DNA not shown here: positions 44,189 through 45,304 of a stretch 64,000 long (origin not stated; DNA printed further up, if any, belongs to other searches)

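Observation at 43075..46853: IS1595-family transposon unit carrying a methyltransferase-HNH fusion and an unknown gene as passengers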

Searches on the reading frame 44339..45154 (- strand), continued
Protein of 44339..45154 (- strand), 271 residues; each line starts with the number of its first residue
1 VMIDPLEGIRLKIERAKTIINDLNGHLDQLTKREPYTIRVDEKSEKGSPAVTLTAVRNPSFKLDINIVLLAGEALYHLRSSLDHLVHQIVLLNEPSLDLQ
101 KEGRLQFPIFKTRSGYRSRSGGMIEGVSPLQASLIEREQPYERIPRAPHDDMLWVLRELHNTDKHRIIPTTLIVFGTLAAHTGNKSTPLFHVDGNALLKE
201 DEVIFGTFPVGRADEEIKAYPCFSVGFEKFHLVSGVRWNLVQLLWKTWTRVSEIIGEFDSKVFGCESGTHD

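Call 84: fold_search(model_id=the predicted structure, library=viral)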
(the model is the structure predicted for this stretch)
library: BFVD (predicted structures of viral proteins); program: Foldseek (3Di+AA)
matches with E <= 10: 780; with E <= 0.001: 2
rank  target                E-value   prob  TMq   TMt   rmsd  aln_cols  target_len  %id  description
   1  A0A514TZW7            1.6e-09  1.00  0.59  0.58   8.3       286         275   18  (no name in the UniProt tables at hand)
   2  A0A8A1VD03            2.4e-04  1.00  0.41  0.53   7.7       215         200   15  (no name in the UniProt tables at hand)
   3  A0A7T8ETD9            1.3e-01  0.04  0.12  0.09  29.1       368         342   11  (no name in the UniProt tables at hand)
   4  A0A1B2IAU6            1.4e-01  0.09  0.16  0.18  27.3       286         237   12  (no name in the UniProt tables at hand)
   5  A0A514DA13            1.5e-01  0.08  0.15  0.14  23.3       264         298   12  Uncharacterized protein [Leviviridae sp.]
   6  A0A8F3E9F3            1.7e-01  0.07  0.10  0.11  28.9       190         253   12  Tail assembly chaperone [Microbacterium phage Footloose]
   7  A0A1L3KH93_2          1.9e-01  0.07  0.12  0.04  19.4       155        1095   15  (no name in the UniProt tables at hand)
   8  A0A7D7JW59            2.7e-01  0.10  0.10  0.17  22.1       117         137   14  (no name in the UniProt tables at hand)
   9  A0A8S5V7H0            2.8e-01  0.06  0.12  0.15  20.6       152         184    8  Uncharacterized protein [CrAss-like virus sp. ctUXy6]
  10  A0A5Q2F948            3.2e-01  0.20  0.11  0.25  17.9       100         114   10  (no name in the UniProt tables at hand)
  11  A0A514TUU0            3.9e-01  0.06  0.10  0.15  17.5       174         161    9  Uncharacterized protein [Aeromonas phage PS1]
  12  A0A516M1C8            4.2e-01  0.08  0.10  0.15  16.9       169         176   11  (no name in the UniProt tables at hand)
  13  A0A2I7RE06            4.2e-01  0.03  0.10  0.10  23.4       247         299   10  (no name in the UniProt tables at hand)
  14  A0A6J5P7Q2            5.2e-01  0.20  0.08  0.20  12.3        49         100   10  Uncharacterized protein [uncultured Caudovirales phage]
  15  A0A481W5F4            5.2e-01  0.06  0.11  0.12  18.2       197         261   12  Uncharacterized protein [Pseudomonas phage Psa21]
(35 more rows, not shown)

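Call 86: search_dna_similar(query=window:44339-45154:-, collection=phages, mode=protein, max_evalue=0.001, max_rows=15)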
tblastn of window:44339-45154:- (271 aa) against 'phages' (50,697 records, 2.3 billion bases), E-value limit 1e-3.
No match.

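Call 87: search_dna_similar(query=window:44339-45154:-, collection=plasmids, mode=protein, max_evalue=0.001, max_rows=25)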
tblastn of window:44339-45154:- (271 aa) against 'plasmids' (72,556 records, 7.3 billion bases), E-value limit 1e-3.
Records with a match: 2; places in all: 2; records where one place covers at least 80% of the query: 0.
Best place of each record, by identity: <60% 2.
By first word of the organism name: Streptomyces 2.
By predicted mobility (MOB-suite, as given by PLSDB): non-mobilizable 2.
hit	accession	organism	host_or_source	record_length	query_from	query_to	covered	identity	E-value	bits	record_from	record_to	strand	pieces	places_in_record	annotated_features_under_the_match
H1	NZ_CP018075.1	Streptomyces venezuelae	cultured microorganism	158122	10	166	58%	28.9%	2e-5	53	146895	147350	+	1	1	hypothetical protein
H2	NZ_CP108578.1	Streptomyces goshikiensis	-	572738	10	166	58%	27.0%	7e-5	51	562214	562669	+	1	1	hypothetical protein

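Call 88: get_annotated_region(hit=H1, flank=4000)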
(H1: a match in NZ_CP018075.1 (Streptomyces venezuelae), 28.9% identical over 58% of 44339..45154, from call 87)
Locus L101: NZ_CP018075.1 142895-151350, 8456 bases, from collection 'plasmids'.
description: Streptomyces venezuelae strain NRRL B-65442 plasmid unnamed
organism: Streptomyces venezuelae (NCBI taxid 54571)
taxonomy: Bacteria; Actinomycetota; Actinomycetes; Kitasatosporales; Streptomycetaceae; Streptomyces; Streptomyces venezuelae
host: -; source: cultured microorganism; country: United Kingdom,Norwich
typing (MOB-suite, as given by PLSDB): non-mobilizable; replicon rep_cluster_1910
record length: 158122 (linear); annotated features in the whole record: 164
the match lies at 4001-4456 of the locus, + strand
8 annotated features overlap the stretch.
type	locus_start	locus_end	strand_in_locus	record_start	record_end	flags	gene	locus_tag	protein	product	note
CDS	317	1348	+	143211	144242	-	-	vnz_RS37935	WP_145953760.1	hypothetical protein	-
CDS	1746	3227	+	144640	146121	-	-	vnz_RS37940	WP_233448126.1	replication-relaxation family protein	-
CDS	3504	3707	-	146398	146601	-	-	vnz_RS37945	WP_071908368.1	hypothetical protein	-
CDS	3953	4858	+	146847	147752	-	-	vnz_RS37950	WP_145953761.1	hypothetical protein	-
CDS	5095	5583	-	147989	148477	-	-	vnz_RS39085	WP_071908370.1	GNAT family N-acetyltransferase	-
CDS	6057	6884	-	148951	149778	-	-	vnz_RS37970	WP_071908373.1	M55 family metallopeptidase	-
CDS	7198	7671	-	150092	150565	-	-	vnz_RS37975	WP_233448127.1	hypothetical protein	-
CDS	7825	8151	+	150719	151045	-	-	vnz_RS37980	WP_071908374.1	hypothetical protein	-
